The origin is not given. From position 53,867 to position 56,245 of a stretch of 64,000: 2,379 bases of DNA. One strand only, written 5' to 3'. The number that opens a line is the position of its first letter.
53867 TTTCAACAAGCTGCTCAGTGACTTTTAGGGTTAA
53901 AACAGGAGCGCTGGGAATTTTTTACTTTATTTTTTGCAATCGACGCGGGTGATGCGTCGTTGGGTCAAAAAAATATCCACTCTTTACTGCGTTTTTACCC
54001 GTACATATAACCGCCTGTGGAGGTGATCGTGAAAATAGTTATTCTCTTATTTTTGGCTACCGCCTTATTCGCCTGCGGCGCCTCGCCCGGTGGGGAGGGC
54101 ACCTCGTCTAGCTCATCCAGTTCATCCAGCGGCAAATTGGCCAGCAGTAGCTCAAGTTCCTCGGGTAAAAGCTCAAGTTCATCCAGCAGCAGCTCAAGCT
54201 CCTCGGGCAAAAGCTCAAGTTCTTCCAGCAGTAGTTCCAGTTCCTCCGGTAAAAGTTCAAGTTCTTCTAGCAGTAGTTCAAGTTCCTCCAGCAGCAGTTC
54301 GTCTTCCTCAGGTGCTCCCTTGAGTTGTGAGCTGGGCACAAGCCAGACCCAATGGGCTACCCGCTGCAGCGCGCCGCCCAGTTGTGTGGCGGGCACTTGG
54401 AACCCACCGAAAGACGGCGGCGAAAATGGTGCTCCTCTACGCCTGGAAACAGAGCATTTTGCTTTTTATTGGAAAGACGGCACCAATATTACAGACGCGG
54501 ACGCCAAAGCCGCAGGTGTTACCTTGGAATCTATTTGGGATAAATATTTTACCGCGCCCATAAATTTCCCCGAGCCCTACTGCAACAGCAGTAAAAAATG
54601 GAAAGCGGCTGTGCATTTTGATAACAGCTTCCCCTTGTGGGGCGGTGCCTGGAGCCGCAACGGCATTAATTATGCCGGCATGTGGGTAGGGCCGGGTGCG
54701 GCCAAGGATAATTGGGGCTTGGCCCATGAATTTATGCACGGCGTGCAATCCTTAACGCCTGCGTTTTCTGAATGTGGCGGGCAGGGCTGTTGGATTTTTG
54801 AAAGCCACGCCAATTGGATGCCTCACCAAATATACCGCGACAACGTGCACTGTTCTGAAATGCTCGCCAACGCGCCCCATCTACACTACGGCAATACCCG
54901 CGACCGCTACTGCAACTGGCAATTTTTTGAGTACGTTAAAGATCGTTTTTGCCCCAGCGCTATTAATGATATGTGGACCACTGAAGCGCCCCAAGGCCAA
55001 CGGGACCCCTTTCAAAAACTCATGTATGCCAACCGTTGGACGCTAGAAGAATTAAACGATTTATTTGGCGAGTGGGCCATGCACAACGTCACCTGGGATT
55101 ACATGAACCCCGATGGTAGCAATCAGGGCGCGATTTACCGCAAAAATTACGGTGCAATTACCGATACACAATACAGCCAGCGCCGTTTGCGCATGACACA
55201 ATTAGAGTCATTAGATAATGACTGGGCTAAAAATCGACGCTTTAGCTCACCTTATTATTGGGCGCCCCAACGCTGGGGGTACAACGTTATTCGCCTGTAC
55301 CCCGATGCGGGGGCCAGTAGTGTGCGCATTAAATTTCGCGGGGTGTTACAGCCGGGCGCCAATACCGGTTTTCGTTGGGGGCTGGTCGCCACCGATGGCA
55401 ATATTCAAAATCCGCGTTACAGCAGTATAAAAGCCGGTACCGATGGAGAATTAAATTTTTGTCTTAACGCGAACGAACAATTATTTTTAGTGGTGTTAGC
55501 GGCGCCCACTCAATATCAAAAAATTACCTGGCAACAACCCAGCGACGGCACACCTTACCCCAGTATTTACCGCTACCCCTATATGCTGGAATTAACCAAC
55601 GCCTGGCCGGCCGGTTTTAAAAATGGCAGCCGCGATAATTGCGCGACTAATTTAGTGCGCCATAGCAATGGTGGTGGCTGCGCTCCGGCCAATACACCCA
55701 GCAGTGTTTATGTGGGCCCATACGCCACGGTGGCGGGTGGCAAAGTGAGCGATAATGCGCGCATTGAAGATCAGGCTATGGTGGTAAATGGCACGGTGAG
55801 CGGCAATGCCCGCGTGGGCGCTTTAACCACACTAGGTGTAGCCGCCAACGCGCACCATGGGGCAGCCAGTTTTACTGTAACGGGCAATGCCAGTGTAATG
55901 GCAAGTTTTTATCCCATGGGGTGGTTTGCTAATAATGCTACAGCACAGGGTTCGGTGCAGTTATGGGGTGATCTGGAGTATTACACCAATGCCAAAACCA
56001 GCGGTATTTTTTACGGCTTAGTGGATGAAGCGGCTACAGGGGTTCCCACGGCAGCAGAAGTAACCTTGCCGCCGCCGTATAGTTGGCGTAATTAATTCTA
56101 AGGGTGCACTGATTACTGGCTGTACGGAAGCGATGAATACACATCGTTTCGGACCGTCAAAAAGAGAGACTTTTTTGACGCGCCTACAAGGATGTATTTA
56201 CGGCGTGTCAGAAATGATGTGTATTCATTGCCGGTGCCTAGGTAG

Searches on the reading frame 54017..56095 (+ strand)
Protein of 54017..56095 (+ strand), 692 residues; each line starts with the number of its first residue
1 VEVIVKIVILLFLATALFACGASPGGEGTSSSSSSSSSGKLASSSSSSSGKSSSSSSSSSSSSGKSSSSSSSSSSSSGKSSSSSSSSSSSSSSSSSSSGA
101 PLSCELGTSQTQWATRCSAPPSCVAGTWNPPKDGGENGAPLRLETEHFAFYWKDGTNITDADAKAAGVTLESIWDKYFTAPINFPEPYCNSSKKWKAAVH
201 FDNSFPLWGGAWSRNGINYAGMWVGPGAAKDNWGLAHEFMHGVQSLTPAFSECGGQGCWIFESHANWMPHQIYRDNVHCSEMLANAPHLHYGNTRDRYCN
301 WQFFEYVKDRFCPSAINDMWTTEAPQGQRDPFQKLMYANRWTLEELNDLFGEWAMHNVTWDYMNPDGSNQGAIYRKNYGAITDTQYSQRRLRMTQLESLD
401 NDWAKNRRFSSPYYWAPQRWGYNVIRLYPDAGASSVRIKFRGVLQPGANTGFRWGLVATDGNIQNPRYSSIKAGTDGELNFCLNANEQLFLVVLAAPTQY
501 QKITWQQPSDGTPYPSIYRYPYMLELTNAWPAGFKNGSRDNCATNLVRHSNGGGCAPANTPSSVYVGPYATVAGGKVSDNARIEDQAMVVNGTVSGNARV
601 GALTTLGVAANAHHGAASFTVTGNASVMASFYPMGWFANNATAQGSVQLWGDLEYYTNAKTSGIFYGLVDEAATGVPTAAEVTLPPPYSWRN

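Call 32: search_protein_families(library=pfam, proteins=[window:54017-56095:+], max_evalue=0.001)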
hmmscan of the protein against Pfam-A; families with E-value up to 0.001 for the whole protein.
window:54017-56095:+ (692 aa): 1 family
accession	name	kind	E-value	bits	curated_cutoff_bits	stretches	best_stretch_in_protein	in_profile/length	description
PF19527.4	DUF6055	-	2.8e-65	221.3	27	1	143-531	33-415/417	Family of unknown function (DUF6055)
